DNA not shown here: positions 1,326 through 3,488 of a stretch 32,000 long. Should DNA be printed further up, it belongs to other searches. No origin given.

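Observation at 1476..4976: Methyltransferase-less LlaJI-type restriction pair (McrB GTPase plus McrC/LlaJI-like nuclease) on a very AT-rich islet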

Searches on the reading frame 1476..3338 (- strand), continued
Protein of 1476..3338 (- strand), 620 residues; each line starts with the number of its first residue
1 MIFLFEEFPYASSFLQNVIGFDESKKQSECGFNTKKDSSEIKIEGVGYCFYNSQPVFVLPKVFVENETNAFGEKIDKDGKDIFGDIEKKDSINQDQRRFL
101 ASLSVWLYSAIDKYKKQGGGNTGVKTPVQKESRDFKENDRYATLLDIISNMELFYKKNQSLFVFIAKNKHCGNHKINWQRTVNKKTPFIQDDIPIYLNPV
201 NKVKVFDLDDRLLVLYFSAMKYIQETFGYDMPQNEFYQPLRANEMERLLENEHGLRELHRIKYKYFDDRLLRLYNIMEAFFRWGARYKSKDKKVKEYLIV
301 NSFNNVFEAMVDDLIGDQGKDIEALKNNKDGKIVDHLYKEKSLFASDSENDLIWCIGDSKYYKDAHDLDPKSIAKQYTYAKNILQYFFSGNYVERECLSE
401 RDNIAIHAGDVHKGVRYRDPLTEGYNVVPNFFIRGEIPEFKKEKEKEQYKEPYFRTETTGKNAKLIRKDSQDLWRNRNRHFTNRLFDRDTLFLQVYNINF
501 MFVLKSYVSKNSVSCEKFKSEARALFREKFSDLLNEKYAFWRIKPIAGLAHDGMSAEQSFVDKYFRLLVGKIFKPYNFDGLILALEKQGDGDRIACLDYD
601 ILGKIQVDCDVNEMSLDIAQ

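Call 87: search_protein_families(library=pfam, proteins=[L001:13443-14573:+, L001:16007-16900:+, L001:18143-18802:+], max_evalue=0.1)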
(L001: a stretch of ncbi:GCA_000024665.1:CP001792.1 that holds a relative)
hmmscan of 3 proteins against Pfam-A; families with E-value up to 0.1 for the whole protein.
L001:13443-14573:+ (376 aa): 0 families

L001:16007-16900:+ (297 aa): 0 families

L001:18143-18802:+ (219 aa): 4 families
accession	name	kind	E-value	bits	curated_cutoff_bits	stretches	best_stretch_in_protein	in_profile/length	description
PF05762.20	VWA_CoxE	-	0.00016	21.7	26.4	1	6-136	57-178/222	VWA domain containing CoxE-like protein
PF00092.34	VWA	-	0.00049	20.8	23.8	1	8-161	2-150/174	von Willebrand factor type A domain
PF13519.12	VWA_2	-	0.036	15.1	27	1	8-114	1-104/107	von Willebrand factor type A domain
PF09967.15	DUF2201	-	0.063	13.8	26.4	0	8-92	1-78/123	VWA-like domain (DUF2201)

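Call 111: search_protein_families(library=pfam, proteins=[L021:2760-3575:+, L021:5491-7089:+, L021:7095-7907:+, L028:6674-8503:+], max_evalue=0.01)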
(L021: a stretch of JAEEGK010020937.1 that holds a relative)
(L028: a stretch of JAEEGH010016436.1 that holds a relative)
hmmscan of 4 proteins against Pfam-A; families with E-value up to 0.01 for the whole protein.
L021:2760-3575:+ (271 aa): 0 families

L021:5491-7089:+ (532 aa): 2 families
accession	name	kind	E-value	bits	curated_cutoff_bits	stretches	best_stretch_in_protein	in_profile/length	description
PF13589.12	HATPase_c_3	-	5.2e-32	111.2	25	1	26-163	1-137/137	Histidine kinase-, DNA gyrase B-, and HSP90-like ATPase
PF02518.31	HATPase_c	-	7.7e-08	33.2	26.4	1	30-108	8-85/111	Histidine kinase-, DNA gyrase B-, and HSP90-like ATPase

L021:7095-7907:+ (270 aa): 1 family
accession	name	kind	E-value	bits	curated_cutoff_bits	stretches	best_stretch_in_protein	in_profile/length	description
PF01844.29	HNH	-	3.3e-08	34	21.4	1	198-253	1-46/47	HNH endonuclease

L028:6674-8503:+ (609 aa): 2 families
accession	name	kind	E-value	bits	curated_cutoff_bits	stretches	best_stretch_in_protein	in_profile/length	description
PF10592.14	AIPR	-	5.7e-81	273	25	1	247-569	1-307/308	AIPR protein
PF22879.1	AIPR_N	-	7e-17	62.3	28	1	31-188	1-151/151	Abortive infection phage resistance protein N-terminal domain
